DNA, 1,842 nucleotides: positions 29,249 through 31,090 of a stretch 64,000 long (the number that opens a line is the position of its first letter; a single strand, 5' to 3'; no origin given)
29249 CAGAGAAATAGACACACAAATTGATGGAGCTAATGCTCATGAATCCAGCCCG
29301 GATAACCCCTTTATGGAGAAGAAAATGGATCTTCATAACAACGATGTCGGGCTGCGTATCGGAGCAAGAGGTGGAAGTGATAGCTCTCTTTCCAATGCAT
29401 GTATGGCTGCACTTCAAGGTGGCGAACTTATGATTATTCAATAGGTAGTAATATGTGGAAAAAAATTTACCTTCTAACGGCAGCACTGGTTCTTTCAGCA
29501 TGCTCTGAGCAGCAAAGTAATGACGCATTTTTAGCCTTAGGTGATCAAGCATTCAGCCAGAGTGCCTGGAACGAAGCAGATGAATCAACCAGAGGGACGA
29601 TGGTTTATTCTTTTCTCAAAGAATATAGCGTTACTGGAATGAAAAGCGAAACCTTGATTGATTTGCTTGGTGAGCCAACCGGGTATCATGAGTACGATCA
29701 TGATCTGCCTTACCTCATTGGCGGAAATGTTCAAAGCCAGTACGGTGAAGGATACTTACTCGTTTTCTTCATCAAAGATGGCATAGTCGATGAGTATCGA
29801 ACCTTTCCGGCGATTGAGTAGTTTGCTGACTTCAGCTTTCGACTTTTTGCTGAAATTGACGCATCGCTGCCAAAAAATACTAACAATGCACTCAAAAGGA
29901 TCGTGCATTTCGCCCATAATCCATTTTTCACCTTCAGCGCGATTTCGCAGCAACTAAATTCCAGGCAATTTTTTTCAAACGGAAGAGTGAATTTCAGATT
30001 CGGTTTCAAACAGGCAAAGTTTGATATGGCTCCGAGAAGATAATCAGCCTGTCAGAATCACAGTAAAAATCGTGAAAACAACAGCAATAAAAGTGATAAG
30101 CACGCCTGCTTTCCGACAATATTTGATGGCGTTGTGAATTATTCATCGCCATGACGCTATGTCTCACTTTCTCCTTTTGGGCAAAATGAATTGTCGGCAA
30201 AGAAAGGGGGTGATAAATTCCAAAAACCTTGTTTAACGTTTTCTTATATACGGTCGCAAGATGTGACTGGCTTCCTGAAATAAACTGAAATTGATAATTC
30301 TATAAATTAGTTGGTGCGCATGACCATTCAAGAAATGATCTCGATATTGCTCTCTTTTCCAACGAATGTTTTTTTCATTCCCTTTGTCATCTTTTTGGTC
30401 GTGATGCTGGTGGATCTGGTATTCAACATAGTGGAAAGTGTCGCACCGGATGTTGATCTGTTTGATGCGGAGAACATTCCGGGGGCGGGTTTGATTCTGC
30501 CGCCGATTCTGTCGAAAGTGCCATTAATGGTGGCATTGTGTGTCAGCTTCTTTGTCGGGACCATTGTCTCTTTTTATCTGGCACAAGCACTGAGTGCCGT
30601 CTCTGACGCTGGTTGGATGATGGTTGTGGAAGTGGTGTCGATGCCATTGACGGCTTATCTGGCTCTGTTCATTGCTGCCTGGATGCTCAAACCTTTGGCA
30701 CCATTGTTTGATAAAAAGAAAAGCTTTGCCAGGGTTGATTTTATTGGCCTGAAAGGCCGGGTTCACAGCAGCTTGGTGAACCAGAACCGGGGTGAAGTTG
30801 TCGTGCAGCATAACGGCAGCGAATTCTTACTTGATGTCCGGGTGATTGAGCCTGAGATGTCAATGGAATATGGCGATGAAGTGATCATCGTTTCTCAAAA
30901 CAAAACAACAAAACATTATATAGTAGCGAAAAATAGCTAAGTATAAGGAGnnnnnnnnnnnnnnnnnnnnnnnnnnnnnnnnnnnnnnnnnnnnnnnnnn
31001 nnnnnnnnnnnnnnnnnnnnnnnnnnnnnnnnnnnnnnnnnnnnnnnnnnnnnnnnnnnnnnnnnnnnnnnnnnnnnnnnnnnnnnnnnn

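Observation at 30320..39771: Five-gene operon coupling a flotillin/NfeD membrane scaffold to a giant AAA+ ATPase, a TerB-HKD nuclease and TelA: candidate undescribed membrane-anchored stress/defence system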

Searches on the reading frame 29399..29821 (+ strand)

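Call 29: search_protein_families(library=pfam, max_evalue=1, proteins=[window:29399-29821:+])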
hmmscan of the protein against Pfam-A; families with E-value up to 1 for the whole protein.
window:29399-29821:+ (140 aa): 2 families
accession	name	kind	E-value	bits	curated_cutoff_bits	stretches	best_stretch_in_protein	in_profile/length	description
PF08139.17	LPAM_1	-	0.023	15.6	20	1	21-36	3-18/18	Prokaryotic membrane lipoprotein lipid attachment site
PF09185.15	DUF1948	-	0.19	12.1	25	1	21-42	85-106/140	Domain of unknown function (DUF1948)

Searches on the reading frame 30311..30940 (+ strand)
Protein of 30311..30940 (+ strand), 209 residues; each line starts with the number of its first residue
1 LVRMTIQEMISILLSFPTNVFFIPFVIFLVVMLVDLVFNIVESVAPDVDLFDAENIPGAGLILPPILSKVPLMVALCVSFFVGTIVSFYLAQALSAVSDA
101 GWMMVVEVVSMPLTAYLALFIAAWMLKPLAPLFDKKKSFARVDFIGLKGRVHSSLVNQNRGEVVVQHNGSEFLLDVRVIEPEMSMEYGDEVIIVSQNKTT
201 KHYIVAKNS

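Call 5: search_protein_families(library=pfam, proteins=[window:30311-30940:+], max_evalue=0.01)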
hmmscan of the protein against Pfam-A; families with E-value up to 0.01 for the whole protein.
window:30311-30940:+ (209 aa): 0 families

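Call 6: search_protein_families(library=ncbifam, proteins=[window:30311-30940:+], max_evalue=0.01)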
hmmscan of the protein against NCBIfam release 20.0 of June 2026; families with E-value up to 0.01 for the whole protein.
window:30311-30940:+ (209 aa): 0 families

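Call 7: search_protein_families(library=padloc, proteins=[window:30311-30940:+], max_evalue=0.01)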
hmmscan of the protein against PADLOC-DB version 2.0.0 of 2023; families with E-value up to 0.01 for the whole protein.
window:30311-30940:+ (209 aa): 0 families

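Call 54: search_solved_structures(query=A2, max_evalue=10)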
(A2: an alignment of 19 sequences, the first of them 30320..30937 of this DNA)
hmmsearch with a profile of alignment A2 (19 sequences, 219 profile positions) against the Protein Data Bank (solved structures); distinct sequences matched with E-value up to 10: 1.
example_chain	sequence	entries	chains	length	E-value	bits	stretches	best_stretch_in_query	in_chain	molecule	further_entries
8vxu_A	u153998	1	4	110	7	8.8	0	82-137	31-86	Multidrug resistance protein, SMR family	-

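Call 55: search_protein_families(library=pfam, alignment_id=A2, max_evalue=1)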
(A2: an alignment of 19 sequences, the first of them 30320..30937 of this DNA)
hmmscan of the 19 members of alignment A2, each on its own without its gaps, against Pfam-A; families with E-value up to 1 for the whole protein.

A. member 1, window:30320-30937:+ (206 aa): 0 families

B. families by the number of members that match (of 19 scanned): 12 families
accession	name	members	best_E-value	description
PF21001.2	YqiJ_N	6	0.0026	Inner membrane protein YqiJ, N-terminal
PF09991.14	DUF2232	2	0.029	Predicted membrane protein (DUF2232)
PF20581.3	DUF6785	1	0.011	Family of unknown function (DUF6785)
PF16729.10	DUF5067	1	0.039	Domain of unknown function (DUF5067)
PF05354.17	Phage_attach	1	0.041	Phage Head-Tail Attachment protein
PF05279.16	Asp-B-Hydro_N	1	0.041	Aspartyl beta-hydroxylase N-terminal region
PF07332.16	Phage_holin_3_6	1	0.094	Putative Actinobacterial Holin-X, holin superfamily III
PF11992.13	TgpA_N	1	0.1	TgpA N-terminal domain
PF03080.22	Neprosin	1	0.2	Neprosin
PF11460.13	DUF3007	1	0.21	Protein of unknown function (DUF3007)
PF07653.23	SH3_2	1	0.24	Variant SH3 domain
PF11947.13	DUF3464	1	0.61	Photosynthesis affected mutant 68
